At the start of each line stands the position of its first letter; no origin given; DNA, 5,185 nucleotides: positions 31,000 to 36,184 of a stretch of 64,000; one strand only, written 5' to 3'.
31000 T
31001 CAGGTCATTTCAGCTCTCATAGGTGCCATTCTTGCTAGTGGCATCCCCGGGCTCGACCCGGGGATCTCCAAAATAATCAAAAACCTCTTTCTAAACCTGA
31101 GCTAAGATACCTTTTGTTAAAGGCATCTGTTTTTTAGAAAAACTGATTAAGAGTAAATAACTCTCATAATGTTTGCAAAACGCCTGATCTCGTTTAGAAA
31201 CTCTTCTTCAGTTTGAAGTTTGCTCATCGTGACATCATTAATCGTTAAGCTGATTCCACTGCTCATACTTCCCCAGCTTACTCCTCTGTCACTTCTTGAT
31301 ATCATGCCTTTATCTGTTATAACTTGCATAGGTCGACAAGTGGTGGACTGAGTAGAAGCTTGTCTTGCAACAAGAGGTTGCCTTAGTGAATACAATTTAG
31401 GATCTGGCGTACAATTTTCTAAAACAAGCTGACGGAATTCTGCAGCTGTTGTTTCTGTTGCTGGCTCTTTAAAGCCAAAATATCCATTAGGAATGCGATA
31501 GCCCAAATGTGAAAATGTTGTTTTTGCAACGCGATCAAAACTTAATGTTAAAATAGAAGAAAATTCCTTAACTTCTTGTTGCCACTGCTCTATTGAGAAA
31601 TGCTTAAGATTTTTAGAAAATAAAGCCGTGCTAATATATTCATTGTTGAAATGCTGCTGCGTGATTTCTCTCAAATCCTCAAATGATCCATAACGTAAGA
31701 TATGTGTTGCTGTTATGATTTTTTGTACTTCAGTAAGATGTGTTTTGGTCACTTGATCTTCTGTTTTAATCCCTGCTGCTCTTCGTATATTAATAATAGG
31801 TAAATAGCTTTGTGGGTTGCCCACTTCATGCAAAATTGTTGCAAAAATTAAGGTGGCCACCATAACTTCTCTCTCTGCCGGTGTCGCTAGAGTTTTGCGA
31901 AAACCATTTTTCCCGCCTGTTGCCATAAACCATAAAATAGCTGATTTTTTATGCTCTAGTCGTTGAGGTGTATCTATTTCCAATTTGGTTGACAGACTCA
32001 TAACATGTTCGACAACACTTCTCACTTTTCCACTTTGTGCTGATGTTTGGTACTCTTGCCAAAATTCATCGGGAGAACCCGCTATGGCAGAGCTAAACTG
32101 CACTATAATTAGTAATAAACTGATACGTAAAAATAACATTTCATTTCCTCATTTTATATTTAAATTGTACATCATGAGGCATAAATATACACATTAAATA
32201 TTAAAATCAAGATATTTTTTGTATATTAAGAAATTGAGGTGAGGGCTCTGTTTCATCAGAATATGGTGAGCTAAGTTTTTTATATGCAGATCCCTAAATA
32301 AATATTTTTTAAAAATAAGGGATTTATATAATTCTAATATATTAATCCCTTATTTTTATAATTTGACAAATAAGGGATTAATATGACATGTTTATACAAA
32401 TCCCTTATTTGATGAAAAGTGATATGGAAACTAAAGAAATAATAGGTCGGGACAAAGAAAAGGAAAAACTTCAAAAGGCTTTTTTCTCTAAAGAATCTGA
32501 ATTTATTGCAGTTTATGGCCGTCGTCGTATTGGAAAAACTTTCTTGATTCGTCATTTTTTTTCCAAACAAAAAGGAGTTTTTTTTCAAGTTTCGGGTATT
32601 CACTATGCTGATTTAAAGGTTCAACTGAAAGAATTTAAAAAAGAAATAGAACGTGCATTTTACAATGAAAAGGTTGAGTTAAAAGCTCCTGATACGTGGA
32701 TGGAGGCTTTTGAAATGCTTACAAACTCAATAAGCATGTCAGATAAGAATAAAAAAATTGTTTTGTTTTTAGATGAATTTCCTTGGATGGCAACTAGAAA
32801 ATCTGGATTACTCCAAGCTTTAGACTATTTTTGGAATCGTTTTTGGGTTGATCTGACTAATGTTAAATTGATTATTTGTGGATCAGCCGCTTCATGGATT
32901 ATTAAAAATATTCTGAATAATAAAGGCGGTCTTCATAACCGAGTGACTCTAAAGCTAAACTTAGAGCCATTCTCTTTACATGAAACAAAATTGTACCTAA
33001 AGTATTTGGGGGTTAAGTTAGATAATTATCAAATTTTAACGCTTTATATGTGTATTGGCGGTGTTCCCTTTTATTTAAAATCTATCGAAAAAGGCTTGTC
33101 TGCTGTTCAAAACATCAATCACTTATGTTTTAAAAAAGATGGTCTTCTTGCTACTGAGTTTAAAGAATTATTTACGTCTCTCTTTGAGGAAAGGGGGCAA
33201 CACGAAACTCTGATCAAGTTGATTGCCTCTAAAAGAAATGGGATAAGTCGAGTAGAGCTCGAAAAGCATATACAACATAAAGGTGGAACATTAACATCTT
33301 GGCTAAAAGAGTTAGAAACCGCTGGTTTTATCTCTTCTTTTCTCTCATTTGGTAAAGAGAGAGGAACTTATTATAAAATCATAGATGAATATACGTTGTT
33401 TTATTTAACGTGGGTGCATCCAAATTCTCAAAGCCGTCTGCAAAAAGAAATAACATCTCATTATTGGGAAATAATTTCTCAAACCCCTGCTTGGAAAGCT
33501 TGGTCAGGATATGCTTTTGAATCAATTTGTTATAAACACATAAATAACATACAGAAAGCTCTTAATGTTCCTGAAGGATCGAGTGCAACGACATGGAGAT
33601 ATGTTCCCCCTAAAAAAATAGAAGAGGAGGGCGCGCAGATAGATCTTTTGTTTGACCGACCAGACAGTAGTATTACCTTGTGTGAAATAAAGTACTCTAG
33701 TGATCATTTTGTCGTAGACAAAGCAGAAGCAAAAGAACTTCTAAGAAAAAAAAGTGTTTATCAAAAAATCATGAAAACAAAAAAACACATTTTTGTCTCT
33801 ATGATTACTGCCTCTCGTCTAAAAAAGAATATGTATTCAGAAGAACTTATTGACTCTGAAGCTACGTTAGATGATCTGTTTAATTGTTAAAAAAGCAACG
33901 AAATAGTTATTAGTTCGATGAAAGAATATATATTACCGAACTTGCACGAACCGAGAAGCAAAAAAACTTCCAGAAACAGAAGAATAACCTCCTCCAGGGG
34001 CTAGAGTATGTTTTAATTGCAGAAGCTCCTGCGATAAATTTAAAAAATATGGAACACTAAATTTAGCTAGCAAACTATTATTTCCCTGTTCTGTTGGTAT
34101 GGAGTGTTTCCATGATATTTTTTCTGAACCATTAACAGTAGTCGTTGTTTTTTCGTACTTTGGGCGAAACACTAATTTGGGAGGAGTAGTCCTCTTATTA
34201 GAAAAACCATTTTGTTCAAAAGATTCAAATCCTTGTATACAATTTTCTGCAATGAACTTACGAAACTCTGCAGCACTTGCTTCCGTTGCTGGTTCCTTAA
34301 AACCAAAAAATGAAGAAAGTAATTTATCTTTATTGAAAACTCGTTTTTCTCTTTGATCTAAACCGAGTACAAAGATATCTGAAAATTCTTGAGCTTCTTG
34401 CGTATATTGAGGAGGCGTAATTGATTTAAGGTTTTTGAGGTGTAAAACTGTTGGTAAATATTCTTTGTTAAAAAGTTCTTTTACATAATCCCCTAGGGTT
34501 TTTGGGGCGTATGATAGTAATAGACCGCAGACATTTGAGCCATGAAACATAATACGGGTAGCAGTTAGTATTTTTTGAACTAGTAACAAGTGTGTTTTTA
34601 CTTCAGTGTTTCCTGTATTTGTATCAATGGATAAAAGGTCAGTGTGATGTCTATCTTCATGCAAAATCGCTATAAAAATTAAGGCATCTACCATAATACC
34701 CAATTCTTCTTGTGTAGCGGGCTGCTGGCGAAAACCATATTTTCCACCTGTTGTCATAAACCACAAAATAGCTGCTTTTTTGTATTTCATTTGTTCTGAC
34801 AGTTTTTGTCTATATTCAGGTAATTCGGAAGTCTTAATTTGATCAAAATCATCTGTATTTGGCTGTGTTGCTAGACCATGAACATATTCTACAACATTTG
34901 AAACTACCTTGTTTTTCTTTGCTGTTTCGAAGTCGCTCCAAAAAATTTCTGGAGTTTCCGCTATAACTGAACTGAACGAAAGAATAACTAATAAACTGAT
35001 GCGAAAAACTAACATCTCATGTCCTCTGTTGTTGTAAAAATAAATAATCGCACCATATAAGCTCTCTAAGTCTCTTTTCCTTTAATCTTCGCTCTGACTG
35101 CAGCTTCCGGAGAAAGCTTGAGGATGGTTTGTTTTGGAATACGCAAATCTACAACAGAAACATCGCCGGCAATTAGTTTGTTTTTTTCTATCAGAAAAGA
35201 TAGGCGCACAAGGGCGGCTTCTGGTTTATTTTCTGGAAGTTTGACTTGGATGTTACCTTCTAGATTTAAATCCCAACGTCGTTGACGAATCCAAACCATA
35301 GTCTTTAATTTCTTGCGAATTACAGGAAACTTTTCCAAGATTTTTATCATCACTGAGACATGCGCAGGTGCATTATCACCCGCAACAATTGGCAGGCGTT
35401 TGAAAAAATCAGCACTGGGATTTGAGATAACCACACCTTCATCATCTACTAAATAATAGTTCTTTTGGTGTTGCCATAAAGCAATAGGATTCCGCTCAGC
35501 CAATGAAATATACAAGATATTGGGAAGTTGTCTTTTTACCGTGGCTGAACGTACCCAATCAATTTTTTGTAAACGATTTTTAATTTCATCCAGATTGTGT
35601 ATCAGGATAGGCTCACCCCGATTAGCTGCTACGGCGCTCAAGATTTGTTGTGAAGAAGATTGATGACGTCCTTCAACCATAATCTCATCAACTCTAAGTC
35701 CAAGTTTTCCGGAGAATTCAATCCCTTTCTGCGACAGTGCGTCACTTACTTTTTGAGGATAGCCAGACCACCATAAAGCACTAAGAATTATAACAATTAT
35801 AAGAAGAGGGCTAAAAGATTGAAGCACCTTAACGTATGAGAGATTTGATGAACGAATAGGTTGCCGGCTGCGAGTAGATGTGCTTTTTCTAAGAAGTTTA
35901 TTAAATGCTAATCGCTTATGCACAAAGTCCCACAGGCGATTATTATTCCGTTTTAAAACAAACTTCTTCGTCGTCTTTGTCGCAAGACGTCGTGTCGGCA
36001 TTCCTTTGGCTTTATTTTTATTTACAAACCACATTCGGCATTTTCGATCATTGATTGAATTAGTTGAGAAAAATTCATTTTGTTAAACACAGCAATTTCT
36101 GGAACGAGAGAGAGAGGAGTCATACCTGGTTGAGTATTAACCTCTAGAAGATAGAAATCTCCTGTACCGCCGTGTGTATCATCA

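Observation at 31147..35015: A family of signal-peptide proteins with no recognisable domain; two copies flank an AAA ATPase gene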

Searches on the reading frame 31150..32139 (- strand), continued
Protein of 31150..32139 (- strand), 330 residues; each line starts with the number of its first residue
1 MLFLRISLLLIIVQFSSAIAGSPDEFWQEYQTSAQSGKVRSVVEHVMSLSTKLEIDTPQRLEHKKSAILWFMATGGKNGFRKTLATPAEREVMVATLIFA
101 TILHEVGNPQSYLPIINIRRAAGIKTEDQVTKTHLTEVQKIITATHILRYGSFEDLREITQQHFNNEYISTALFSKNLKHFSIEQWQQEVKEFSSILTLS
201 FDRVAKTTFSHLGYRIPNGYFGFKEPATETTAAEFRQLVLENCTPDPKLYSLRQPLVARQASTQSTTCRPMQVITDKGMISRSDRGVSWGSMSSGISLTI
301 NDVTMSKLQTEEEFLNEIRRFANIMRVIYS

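Call 88: search_protein_families(library=pfam, alignment_id=A3, max_evalue=0.01)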
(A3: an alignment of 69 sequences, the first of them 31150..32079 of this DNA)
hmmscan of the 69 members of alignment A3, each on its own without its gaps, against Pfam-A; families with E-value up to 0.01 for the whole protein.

A. member 1, window:31150-32079:- (310 aa): 0 families

B. families by the number of members that match (of 69 scanned): 7 families
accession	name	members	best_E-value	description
PF25134.1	DUF7821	1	0.00077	Domain of unknown function (DUF7821)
PF05735.19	TSP_C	1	0.0015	Thrombospondin C-terminal region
PF07819.20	PGAP1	1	0.0017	PGAP1-like alpha/beta domain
PF12146.15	Hydrolase_4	1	0.0019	Serine aminopeptidase, S33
PF14947.12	HTH_45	1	0.0021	Winged helix-turn-helix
PF07934.18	OGG_N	1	0.0038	8-oxoguanine DNA glycosylase, N-terminal domain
PF11559.13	ADIP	1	0.0043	Afadin- and alpha -actinin-Binding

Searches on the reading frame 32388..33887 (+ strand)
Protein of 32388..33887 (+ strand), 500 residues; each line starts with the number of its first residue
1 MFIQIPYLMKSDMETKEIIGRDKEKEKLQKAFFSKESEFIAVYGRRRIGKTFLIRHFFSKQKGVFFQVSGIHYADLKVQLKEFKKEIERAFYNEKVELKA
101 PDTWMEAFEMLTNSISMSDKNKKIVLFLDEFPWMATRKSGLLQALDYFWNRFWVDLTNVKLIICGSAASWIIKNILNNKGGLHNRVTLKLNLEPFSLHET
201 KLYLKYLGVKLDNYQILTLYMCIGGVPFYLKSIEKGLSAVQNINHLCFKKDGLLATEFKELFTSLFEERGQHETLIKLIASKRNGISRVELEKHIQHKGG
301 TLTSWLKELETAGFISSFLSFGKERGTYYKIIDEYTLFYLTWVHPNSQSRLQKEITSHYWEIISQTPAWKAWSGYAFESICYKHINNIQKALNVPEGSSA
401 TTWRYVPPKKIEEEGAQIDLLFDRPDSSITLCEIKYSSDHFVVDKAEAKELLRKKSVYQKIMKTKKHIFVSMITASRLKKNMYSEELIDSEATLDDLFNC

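Call 6: search_protein_families(library=pfam, proteins=[window:32388-33887:+], max_evalue=1)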
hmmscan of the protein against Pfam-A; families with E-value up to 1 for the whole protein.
window:32388-33887:+ (500 aa): 13 families
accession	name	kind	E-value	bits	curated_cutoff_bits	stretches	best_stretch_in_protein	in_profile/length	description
PF01637.24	ATPase_2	-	4.5e-15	56.5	33.2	1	21-231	4-223/225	ATPase domain predominantly from Archaea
PF13173.12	AAA_14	-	3.8e-09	37.1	27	1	38-199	3-127/129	AAA domain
PF13401.12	AAA_22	-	5.4e-07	30.4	27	1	37-166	5-123/130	AAA domain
PF13191.12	AAA_16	-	1.4e-06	29.3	32.6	1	18-145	2-155/167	AAA ATPase domain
PF03008.20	DUF234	-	0.00017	22.3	22.5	1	340-443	2-92/100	Archaea bacterial proteins of unknown function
PF00931.28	NB-ARC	-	0.0036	17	23.5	1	22-129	2-107/248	NB-ARC domain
PF01047.28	MarR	-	0.005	17.1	24.6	1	281-317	13-49/59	MarR family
PF00004.35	AAA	-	0.0081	17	21.2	1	42-163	3-106/131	ATPase family associated with various cellular activities (AAA)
PF25201.1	nSTAND6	-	0.023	15.1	27.7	1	20-104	3-84/148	Novel STAND NTPase 6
PF19995.5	iSTAND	-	0.03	15.1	24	1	20-163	5-159/163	inactive STAND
PF13635.12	DUF4143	-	0.035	14.3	28.1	1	284-437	29-160/160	Domain of unknown function (DUF4143)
PF14516.12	AAA_35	-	0.049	12.9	27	1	157-282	167-292/331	AAA-like domain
PF04182.18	B-block_TFIIIC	-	0.2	12.1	22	1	278-316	10-49/73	B-block binding subunit of TFIIIC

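Call 7: search_protein_families(library=ncbifam, proteins=[window:32388-33887:+], max_evalue=1)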
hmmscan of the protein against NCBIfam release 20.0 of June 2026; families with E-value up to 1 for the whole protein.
window:32388-33887:+ (500 aa): 3 families
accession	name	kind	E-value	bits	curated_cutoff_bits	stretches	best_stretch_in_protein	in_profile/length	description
TIGR02928.1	TIGR02928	subfamily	0.0071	15.2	181.3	1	8-139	7-147/366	orc1/cdc6 family replication initiation protein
NF052638.1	TransRegOhrRVib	equivalog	0.011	15.4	200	1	275-325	41-91/141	transcriptional regulator OhrR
NF010158.0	PRK13637.1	equivalog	0.082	12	390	1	35-91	31-89/287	energy-coupling factor transporter ATPase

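Call 53: search_protein_families(library=padloc, proteins=[window:32388-33887:+], max_evalue=0.01)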
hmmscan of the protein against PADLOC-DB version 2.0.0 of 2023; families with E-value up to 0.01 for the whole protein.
window:32388-33887:+ (500 aa): 6 families
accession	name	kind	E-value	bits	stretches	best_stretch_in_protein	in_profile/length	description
PDLC04984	PDC-S27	-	3.7e-173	574.7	1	16-498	2-473/474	-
PDLC04985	PDC-S27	-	9.7e-21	72.2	1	13-383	1-367/484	-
PDLC04787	PDC-S01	-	9.6e-07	26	1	11-233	4-190/412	-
PDLC04789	PDC-S01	-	2.4e-06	24.8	1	25-72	7-52/375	-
PDLC04792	PDC-S01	-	0.0002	18.1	1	25-85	7-67/452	-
PDLC04140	mad8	-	0.005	14.4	0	19-58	6-48/314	mads_8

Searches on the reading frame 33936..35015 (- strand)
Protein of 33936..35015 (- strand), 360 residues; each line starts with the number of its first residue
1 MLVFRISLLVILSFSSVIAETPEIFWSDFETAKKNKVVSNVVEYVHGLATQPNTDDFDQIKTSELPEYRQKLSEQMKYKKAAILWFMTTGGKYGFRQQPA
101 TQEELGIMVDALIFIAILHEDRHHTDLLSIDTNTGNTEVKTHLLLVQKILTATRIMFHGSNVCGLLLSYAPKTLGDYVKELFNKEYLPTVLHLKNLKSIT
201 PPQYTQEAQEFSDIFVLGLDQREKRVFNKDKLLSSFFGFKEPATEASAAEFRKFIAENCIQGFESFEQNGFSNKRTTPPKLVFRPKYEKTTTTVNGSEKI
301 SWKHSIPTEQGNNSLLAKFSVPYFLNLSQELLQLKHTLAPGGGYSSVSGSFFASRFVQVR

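Call 6: search_protein_families(library=pfam, proteins=[window:33936-35015:-], max_evalue=1)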
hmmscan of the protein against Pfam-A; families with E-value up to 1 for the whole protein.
window:33936-35015:- (360 aa): 1 family
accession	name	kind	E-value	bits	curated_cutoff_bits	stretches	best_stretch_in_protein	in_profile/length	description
PF06480.20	FtsH_ext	-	0.13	13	25.5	1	6-80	9-95/103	FtsH Extracellular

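Call 7: search_protein_families(library=ncbifam, proteins=[window:33936-35015:-], max_evalue=1)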
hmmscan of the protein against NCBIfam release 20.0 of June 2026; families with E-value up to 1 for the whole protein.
window:33936-35015:- (360 aa): 0 families

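Call 53: search_protein_families(library=padloc, proteins=[window:33936-35015:-], max_evalue=0.01)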
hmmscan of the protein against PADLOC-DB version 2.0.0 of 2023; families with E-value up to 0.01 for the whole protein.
window:33936-35015:- (360 aa): 0 families

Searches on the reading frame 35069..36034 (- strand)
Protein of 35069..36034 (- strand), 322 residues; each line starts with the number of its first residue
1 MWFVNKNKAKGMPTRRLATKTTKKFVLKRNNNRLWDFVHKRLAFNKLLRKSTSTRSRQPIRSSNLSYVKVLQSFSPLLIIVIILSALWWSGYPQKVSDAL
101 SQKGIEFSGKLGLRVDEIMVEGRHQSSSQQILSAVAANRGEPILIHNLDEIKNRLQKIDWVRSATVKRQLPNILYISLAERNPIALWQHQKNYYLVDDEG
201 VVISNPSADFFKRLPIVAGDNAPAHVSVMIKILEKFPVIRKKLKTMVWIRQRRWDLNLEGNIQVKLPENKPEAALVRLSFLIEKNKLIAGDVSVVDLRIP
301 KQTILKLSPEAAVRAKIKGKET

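Call 52: search_protein_families(library=pfam, proteins=[window:35069-36034:-], max_evalue=0.001)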
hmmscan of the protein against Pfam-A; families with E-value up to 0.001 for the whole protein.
window:35069-36034:- (322 aa): 2 families
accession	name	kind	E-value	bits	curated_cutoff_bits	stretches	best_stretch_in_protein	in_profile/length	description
PF03799.20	FtsQ_DivIB_C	-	1e-19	71.9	21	1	185-298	1-114/114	Cell division protein FtsQ/DivIB, C-terminal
PF08478.15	POTRA_1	-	2.8e-14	53.6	23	1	114-181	2-69/69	POTRA domain, FtsQ-type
